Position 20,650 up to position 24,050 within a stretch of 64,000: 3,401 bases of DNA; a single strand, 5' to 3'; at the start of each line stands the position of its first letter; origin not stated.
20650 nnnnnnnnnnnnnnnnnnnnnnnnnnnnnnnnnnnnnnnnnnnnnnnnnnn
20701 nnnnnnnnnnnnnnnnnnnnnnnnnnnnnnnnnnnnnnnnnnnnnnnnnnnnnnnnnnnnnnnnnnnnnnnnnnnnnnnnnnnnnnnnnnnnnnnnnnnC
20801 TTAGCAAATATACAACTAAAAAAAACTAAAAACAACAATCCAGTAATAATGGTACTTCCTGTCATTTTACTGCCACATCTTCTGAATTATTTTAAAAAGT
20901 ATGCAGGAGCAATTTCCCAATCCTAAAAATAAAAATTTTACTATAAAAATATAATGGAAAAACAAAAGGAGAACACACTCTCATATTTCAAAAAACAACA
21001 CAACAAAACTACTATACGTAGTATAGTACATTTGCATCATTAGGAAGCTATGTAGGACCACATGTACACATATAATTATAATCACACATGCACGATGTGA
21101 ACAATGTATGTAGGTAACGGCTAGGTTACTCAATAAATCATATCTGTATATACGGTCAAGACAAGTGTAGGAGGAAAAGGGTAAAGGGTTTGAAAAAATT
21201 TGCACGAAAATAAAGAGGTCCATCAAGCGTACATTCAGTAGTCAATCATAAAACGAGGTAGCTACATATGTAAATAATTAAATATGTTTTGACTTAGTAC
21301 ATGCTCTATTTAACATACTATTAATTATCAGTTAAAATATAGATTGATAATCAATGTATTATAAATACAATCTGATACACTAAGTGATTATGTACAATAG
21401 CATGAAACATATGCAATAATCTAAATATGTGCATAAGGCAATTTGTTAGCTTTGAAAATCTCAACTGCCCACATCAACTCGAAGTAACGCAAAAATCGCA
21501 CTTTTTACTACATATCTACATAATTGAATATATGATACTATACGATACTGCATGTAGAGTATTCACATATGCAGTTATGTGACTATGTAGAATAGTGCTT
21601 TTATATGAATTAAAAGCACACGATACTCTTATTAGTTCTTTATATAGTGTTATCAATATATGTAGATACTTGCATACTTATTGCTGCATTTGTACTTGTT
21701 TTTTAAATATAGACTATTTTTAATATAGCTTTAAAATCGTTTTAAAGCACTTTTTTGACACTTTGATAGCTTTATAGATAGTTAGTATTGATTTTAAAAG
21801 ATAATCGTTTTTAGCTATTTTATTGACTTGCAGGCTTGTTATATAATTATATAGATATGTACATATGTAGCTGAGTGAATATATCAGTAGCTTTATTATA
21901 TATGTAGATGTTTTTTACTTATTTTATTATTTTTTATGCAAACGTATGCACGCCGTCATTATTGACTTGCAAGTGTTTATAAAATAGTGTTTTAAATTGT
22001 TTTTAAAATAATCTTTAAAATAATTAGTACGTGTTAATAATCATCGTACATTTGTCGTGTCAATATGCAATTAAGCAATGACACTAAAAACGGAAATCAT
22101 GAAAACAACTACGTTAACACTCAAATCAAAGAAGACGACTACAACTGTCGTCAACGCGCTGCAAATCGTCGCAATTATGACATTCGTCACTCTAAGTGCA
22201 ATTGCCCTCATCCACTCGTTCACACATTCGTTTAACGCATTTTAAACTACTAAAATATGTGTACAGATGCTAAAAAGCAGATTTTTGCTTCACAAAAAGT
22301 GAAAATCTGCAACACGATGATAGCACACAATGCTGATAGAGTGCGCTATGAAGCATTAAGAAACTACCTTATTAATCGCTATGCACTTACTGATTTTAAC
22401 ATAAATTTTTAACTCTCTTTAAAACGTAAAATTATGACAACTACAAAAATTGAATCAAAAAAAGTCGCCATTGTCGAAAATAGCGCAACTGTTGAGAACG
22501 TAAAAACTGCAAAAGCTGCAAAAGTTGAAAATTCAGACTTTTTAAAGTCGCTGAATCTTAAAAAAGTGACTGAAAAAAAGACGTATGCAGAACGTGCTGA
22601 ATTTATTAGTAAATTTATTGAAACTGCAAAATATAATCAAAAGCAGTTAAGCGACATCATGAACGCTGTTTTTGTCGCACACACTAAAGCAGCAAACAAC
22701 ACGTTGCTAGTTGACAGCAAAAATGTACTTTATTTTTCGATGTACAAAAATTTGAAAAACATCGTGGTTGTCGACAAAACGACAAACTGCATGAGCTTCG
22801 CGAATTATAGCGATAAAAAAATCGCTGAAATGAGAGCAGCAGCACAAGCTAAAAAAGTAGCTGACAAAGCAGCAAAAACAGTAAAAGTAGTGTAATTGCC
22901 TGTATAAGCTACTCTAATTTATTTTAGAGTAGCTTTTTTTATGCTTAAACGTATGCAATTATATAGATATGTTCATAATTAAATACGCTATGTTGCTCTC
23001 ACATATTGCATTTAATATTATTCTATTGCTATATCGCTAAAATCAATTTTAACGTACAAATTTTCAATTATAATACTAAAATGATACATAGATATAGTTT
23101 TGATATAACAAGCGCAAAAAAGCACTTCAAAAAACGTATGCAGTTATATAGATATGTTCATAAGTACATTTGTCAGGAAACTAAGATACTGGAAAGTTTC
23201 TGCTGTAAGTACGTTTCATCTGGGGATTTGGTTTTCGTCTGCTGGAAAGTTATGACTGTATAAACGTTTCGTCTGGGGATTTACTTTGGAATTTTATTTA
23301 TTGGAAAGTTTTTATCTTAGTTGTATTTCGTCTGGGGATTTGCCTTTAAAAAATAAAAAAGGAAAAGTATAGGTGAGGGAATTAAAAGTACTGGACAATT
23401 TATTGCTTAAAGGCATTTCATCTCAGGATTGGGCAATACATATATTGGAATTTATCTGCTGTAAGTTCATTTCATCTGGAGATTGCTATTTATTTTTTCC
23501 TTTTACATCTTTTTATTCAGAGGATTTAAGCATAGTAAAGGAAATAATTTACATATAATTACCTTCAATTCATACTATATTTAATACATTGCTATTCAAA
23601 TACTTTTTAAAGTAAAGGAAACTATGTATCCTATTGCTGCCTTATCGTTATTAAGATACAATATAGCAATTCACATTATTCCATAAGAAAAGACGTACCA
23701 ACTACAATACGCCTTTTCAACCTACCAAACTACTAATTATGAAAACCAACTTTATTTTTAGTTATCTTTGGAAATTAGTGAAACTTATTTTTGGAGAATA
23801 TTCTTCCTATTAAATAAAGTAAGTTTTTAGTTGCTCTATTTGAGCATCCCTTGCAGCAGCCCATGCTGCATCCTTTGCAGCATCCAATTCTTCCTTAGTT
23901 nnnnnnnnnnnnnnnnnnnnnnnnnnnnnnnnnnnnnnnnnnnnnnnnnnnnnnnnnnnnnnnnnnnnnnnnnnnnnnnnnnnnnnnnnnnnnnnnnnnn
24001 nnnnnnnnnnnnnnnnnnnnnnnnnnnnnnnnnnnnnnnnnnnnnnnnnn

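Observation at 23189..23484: Bipartite 40-bp motif repeated seven times, always on the plus strand, in two clusters 6 kb apart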

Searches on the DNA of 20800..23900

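Call 78: search_rna_families(source=window, start=20800, end=23900, threshold=evalue, max_evalue=10)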
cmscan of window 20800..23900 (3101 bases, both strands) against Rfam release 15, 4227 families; matches with E-value up to 10: 8.
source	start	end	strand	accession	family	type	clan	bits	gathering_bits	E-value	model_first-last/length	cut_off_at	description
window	22844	22942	+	RF00515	PyrR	Cis-reg;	-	29.7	54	0.22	1-115/115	no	PyrR binding site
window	21440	21568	+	RF02428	SpF11_sRNA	Gene; sRNA;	-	22.2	54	3.5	1-95/95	no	Streptococcus sRNA SpF11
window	22869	22946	+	RF02430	SpF19_sRNA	Gene; sRNA;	-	20.4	60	2.8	1-99/99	no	Streptococcus sRNA SpF19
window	21392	21458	-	RF01378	CRISPR-DR65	Gene; CRISPR;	-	20.3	43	7.6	1-37/37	no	CRISPR RNA direct repeat element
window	21524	21593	+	RF04217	mir-297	Gene; miRNA;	-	19.4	90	6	1-71/71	no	mir-297 microRNA precursor family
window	21507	21591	-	RF03747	mir-4536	Gene; miRNA;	-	18.9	76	6.5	1-88/88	no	mir-4536 microRNA precursor family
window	23029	23078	-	RF00788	mir-287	Gene; miRNA;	-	16.9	80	5.3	1-73/73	no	mir-287 microRNA precursor family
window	22518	22548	+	RF00459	MPMV_package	Cis-reg;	-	13.2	54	9.4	219-249/279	no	Mason-Pfizer monkey virus packaging signal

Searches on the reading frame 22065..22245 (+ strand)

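Call 47: search_protein_families(library=pfam, max_evalue=0.1, proteins=[window:22065-22235:+])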
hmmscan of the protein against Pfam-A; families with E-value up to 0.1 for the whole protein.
window:22065-22235:+ (56 aa): 0 families

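Call 84: search_protein_families(library=phrogs, max_evalue=0.1, proteins=[window:22065-22235:+, window:22078-22245:+])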
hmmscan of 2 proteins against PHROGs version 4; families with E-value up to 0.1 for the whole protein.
window:22065-22235:+ (56 aa): 1 family
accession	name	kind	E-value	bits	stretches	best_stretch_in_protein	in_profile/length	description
phrog_21366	-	unknown function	0.059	14.6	1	4-46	6-48/66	-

window:22078-22245:+ (55 aa): 0 families
